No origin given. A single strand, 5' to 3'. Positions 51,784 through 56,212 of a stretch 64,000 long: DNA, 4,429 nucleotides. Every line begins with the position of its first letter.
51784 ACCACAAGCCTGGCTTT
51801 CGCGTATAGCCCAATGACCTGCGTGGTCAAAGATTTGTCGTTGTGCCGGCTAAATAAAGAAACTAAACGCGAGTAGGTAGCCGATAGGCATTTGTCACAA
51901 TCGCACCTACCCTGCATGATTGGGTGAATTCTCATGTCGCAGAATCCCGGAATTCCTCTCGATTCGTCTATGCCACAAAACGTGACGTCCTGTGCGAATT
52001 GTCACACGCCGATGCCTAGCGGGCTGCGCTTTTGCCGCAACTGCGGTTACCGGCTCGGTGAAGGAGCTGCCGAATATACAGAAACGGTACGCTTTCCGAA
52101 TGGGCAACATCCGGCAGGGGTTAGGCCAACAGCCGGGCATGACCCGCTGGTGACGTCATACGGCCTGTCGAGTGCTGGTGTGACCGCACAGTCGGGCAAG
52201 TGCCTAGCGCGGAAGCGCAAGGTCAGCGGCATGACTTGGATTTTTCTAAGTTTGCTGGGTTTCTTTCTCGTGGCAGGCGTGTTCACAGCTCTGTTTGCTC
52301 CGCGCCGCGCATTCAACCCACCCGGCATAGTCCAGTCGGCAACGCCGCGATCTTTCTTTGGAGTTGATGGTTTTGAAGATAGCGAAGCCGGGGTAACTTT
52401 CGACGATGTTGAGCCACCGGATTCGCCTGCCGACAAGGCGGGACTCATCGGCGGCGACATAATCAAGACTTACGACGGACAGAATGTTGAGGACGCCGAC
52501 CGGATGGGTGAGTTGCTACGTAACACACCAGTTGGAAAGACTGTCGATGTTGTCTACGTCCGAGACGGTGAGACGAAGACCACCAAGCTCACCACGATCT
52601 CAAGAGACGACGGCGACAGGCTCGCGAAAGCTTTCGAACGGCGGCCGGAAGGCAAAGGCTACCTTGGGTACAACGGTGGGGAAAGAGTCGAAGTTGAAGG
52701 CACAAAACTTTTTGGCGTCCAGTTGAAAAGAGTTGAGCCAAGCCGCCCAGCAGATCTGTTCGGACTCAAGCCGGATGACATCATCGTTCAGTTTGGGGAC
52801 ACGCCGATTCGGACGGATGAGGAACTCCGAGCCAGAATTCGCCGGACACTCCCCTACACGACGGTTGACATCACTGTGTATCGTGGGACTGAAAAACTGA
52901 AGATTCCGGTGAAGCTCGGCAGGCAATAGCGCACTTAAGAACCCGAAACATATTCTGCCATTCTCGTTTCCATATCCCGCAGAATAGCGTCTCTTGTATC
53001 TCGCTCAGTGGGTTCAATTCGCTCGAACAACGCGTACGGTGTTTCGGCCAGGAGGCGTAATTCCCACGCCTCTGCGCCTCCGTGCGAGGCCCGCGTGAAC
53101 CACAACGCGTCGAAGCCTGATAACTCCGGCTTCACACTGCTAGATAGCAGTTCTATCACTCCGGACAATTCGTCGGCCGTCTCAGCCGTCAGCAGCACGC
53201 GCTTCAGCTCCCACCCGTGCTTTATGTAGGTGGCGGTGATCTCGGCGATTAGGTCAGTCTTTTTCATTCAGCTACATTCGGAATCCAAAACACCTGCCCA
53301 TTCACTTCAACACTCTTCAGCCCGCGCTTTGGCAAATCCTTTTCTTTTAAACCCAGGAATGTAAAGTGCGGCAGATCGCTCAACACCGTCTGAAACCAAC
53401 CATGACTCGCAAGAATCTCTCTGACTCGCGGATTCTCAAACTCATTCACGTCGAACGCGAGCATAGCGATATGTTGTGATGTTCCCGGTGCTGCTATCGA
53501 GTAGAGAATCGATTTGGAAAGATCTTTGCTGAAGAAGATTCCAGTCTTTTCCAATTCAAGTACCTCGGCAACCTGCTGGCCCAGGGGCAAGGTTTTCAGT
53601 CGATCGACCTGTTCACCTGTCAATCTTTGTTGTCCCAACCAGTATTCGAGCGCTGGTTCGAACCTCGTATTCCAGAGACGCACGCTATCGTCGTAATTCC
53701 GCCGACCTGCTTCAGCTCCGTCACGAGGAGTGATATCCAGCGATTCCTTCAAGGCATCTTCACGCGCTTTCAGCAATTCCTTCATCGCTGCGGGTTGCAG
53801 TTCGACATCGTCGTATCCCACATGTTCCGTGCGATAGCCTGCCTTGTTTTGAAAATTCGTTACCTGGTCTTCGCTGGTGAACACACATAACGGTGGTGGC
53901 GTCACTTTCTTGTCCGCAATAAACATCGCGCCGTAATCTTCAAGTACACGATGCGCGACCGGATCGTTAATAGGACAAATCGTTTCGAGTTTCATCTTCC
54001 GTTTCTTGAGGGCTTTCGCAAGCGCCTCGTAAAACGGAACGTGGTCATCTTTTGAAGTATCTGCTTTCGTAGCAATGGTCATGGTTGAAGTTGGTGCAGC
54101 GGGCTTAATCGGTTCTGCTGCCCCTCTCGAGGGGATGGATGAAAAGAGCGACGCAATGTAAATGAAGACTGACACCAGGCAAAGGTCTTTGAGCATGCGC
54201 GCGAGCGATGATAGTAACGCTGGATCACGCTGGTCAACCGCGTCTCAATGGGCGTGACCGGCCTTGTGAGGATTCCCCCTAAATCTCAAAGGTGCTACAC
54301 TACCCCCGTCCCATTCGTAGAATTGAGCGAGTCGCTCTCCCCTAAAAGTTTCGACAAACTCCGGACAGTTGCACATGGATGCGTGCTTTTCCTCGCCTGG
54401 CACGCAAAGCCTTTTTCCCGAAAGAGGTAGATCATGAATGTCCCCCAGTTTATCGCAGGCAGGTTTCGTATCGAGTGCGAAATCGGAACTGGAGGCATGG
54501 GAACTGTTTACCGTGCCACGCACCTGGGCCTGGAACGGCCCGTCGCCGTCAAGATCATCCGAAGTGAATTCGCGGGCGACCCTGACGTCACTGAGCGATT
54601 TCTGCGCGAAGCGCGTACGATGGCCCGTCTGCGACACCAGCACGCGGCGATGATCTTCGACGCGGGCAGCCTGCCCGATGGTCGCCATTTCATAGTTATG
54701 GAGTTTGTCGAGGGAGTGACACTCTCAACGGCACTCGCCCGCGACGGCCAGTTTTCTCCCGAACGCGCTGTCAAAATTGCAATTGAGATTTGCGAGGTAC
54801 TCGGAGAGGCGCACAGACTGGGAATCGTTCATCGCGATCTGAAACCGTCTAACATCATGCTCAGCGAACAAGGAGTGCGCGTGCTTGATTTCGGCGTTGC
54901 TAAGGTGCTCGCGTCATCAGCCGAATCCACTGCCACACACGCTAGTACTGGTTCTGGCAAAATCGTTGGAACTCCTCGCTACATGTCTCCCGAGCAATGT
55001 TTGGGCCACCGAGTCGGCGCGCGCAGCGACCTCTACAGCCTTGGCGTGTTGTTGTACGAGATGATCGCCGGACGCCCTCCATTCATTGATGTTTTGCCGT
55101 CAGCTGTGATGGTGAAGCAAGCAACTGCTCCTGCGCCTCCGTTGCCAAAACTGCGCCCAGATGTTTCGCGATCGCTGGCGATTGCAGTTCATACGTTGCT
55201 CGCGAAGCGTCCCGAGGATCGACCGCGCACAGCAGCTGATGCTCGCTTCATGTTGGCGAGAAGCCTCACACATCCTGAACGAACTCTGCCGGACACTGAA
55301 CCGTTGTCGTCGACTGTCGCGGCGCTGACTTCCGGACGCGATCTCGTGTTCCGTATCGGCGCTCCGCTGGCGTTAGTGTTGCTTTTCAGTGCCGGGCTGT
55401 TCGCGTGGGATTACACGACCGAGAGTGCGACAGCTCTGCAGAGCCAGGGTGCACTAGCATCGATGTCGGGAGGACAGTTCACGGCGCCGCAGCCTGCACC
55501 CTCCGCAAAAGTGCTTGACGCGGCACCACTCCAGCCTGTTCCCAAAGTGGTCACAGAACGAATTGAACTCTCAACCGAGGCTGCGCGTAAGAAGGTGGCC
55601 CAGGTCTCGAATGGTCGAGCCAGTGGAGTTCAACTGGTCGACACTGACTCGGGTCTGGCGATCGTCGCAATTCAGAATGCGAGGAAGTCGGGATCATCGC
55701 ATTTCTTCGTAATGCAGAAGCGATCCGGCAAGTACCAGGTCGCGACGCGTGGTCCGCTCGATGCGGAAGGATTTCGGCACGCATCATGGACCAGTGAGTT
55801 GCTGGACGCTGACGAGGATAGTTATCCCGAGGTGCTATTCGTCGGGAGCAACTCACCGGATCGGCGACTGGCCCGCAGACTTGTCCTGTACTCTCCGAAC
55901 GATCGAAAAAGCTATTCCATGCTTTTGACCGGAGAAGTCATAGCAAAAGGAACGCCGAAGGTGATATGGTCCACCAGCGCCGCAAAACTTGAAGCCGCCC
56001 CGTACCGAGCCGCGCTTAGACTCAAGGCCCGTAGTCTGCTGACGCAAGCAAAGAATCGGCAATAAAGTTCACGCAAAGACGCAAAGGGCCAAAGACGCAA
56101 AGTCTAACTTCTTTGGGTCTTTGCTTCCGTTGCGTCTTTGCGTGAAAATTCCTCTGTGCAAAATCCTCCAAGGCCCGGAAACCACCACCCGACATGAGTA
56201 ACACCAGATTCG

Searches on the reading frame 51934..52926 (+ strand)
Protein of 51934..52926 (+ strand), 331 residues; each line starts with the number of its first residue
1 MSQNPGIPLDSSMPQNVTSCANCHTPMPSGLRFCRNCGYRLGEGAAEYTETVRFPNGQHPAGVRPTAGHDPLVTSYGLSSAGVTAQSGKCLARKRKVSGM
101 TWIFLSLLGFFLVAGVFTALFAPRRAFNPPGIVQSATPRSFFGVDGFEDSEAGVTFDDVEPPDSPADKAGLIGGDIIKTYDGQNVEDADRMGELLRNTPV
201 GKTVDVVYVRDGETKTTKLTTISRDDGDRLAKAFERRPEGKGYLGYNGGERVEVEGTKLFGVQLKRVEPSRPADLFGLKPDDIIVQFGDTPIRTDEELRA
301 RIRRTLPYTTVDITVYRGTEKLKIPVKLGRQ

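Call 42: search_protein_families(library=pfam, proteins=[window:51934-52926:+], max_evalue=0.00001)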
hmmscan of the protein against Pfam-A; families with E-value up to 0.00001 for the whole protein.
window:51934-52926:+ (331 aa): 3 families
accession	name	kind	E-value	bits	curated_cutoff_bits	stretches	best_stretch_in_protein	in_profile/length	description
PF13180.12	PDZ_2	-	4.1e-23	81.9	27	2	259-328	12-80/80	PDZ domain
PF17820.7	PDZ_6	-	1.2e-15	57.4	27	1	162-210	7-54/54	PDZ domain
PF00595.29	PDZ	-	1.4e-08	35.5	23.2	0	240-315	8-80/81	PDZ domain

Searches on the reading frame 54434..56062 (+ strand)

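Call 42: search_protein_families(library=pfam, proteins=[window:54434-56062:+], max_evalue=0.00001)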
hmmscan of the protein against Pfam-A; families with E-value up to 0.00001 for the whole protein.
window:54434-56062:+ (543 aa): 4 families
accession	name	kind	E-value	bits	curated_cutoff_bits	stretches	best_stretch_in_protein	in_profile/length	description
PF00069.31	Pkinase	-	5.9e-46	157.4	31.7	1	13-265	3-253/263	Protein kinase domain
PF07714.23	PK_Tyr_Ser-Thr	-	1.2e-31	110.4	23.1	1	13-265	3-250/258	Protein tyrosine and serine/threonine kinase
PF03109.22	ABC1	-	1.7e-07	31.1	22.9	0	83-162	141-220/244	ABC1 atypical kinase-like domain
PF01636.29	APH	-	1.8e-07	31.6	23.2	0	127-156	166-197/239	Phosphotransferase enzyme family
